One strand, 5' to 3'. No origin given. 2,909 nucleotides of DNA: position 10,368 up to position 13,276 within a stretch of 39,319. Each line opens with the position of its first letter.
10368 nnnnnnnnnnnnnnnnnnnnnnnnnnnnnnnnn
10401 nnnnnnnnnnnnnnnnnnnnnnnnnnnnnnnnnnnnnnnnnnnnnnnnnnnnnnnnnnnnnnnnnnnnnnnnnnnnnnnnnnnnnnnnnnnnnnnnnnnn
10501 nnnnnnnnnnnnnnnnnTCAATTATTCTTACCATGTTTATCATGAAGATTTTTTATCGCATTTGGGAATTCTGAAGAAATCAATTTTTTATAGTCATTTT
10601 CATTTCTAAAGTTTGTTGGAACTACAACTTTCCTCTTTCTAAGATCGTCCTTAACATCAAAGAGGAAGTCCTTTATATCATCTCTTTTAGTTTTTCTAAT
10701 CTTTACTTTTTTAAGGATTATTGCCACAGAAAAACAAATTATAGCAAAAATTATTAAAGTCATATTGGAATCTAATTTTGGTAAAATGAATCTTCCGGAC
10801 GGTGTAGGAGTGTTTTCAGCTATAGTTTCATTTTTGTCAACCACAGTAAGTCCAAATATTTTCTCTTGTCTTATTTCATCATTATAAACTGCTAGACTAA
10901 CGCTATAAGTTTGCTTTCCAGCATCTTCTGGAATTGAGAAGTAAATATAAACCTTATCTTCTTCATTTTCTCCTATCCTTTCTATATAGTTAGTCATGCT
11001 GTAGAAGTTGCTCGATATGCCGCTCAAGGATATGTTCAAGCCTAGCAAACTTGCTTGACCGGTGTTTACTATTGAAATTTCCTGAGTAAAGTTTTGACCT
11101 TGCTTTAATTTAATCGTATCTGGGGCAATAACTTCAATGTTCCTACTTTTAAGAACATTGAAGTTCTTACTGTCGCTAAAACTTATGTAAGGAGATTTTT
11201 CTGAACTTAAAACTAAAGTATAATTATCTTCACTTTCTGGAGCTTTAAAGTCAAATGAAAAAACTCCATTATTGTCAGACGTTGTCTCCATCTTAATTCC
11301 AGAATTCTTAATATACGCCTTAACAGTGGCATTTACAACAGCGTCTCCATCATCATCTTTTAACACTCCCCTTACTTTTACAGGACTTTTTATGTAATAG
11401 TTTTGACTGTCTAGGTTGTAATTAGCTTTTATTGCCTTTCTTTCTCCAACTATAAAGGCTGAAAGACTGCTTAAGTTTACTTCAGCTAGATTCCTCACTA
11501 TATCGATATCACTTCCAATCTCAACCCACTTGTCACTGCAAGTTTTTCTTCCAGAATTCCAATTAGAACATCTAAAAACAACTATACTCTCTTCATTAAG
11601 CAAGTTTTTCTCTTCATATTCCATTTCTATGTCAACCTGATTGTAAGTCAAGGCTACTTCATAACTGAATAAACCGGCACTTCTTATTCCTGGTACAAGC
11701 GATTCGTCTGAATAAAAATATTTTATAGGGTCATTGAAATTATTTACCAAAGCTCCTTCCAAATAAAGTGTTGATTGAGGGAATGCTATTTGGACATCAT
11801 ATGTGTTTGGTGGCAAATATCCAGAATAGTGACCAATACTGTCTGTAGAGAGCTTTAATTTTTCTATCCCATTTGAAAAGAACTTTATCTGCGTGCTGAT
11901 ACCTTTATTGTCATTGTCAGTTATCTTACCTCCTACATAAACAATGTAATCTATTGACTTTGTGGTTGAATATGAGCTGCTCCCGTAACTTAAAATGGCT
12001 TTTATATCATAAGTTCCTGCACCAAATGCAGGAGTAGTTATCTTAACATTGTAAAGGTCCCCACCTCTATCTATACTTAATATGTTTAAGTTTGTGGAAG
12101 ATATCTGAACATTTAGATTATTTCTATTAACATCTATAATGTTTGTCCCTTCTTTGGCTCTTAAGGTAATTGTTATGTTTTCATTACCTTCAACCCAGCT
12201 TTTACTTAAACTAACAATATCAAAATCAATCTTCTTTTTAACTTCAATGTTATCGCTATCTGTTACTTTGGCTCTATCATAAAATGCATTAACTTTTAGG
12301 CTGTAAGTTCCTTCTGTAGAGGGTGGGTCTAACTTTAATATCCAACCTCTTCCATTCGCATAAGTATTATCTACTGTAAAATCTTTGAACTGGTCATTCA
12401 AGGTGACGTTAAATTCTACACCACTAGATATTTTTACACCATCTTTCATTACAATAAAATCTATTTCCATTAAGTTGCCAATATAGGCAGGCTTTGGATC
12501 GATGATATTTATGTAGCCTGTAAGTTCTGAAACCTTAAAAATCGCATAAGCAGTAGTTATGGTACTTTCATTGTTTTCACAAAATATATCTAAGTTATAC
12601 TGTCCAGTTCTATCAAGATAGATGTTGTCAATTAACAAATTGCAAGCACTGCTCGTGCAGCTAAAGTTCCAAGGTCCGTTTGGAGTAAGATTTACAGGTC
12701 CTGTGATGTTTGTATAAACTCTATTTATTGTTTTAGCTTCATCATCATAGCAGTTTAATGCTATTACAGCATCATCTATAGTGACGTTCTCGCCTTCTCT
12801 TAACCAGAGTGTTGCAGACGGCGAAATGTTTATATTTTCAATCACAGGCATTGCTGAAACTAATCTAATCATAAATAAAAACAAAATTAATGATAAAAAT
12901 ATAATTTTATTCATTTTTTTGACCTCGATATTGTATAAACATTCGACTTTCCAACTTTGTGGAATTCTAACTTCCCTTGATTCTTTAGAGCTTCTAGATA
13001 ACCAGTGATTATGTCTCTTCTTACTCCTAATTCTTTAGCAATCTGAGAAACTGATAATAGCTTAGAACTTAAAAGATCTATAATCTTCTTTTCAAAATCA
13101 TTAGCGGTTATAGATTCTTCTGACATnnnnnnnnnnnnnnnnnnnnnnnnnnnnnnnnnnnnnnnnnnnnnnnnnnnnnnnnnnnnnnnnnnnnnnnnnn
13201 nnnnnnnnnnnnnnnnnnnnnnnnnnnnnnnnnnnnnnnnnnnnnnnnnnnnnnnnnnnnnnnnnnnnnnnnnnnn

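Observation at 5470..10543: Two paralogous MinD/ParA ATPases both carry Asn at the catalytic Asp position and keep MTS-like tails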

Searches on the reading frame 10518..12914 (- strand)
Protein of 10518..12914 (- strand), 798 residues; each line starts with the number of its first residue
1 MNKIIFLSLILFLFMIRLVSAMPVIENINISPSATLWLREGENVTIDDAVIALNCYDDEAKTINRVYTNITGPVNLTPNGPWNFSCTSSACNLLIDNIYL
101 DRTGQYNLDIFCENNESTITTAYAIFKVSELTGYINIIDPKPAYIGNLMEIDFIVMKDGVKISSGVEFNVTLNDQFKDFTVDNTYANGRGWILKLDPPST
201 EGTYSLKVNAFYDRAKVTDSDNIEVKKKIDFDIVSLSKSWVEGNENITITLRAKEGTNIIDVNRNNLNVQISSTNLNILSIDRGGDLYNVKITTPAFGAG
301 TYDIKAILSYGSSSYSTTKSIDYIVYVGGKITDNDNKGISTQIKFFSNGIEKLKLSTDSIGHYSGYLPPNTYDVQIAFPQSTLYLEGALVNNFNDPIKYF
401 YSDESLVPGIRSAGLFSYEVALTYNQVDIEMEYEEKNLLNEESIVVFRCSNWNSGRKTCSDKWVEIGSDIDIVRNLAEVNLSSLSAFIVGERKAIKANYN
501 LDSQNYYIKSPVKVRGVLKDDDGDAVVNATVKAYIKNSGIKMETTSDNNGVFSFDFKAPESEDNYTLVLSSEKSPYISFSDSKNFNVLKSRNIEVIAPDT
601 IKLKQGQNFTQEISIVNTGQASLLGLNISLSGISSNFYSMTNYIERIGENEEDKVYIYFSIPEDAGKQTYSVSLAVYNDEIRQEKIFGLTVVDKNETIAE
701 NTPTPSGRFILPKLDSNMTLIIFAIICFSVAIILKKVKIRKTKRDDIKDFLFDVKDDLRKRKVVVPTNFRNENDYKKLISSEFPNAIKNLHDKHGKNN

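Call 5: search_protein_families(library=pfam, proteins=[window:10518-12914:-], max_evalue=0.01)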
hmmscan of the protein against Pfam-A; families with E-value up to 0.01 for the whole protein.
window:10518-12914:- (798 aa): 3 families
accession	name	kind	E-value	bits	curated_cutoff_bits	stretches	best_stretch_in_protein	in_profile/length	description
PF13620.12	CarboxypepD_reg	-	7.8e-12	45.8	32.3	1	514-571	2-56/82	Carboxypeptidase regulatory-like domain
PF19077.6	Big_13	-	0.0025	18.7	27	0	526-570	40-82/102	Bacterial Ig-like domain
PF17789.7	MG4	-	0.0047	17.6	24.7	0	517-573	21-77/95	Macroglobulin domain MG4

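Call 6: search_protein_families(library=ncbifam, proteins=[window:10518-12914:-], max_evalue=0.01)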
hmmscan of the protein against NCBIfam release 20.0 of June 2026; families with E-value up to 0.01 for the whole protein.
window:10518-12914:- (798 aa): 2 families
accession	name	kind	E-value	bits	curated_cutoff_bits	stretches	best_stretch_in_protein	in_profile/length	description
NF038353.1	FxLYD_dom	domain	0.0041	17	23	0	45-87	17-56/71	FxLYD domain-containing protein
NF041895.1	choice_anch_V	domain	0.0069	16.4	42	0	541-569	97-128/150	choice-of-anchor V domain-containing protein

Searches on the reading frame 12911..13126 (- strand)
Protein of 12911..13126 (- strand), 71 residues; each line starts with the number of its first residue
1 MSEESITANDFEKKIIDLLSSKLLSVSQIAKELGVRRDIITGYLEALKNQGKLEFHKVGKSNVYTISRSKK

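Call 5: search_protein_families(library=pfam, proteins=[window:12911-13126:-], max_evalue=0.01)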
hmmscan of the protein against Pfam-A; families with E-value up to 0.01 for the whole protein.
window:12911-13126:- (71 aa): 11 families
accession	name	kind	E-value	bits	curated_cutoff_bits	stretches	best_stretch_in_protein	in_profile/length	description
PF21476.4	PF0610-like_N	-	2.3e-05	24.9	33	1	13-45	4-36/50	PF0610-like, N-terminal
PF01022.26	HTH_5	-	2.4e-05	24.5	22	1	14-51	6-43/47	Bacterial regulatory protein, arsR family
PF08279.18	HTH_11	-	0.00019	21.7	25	1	13-51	3-43/55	HTH domain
PF13551.12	HTH_29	-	0.00026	21.5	28.1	1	13-51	2-40/64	Winged helix-turn helix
PF21248.3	SoFic-like_C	-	0.00029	21.4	27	1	26-65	33-72/76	Protein adenylyltransferase SoFic-like, C-terminal domain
PF03962.21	Mnd1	-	0.0014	19.3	23.5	1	28-64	20-56/60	Mnd1 HTH domain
PF01978.25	TrmB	-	0.0023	18.2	25.6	1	16-64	15-62/68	Sugar-specific transcriptional regulator TrmB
PF07106.19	TBPIP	-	0.0024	18.2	22.8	1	28-66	21-61/62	TBPIP/Hop2 winged helix domain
PF08100.18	Dimerisation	-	0.003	17.8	25.6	1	14-66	29-83/93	O-methyltransferase dimerisation domain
PF14493.12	HTH_40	-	0.0043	17.7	27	1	18-60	8-50/89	Helix-turn-helix domain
PF08827.16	DUF1805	-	0.007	17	29.5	0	14-38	30-54/64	Domain of unknown function (DUF1805)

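Call 6: search_protein_families(library=ncbifam, proteins=[window:12911-13126:-], max_evalue=0.01)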
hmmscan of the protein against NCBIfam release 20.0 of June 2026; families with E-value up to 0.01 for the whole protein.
window:12911-13126:- (71 aa): 6 families
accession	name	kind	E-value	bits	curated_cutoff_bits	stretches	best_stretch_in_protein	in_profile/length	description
NF033788.1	HTH_metalloreg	subfamily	2.4e-05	24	55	1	14-68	15-70/77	metalloregulator ArsR/SmtB family transcription factor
NF033789.1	repress_SdpR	subfamily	0.00021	21.1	100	1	10-68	8-66/79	autorepressor SdpR family transcription factor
TIGR01884.1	cas_HTH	subfamily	0.00024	20.6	60.2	1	7-56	139-189/202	CRISPR-associated CARF protein Csa3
NF049902.1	FTL_1293_fam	exception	0.0011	19.2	170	1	22-70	21-66/150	FTL_1293 family small RNA FtrC-regulated protein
NF041016.1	trans_reg_ArnR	equivalog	0.0012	18.3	400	1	16-67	126-175/269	HTH-type transcriptional activator ArnR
TIGR01764.1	excise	domain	0.0018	18.6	28.8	1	23-60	1-34/49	excisionase family DNA-binding protein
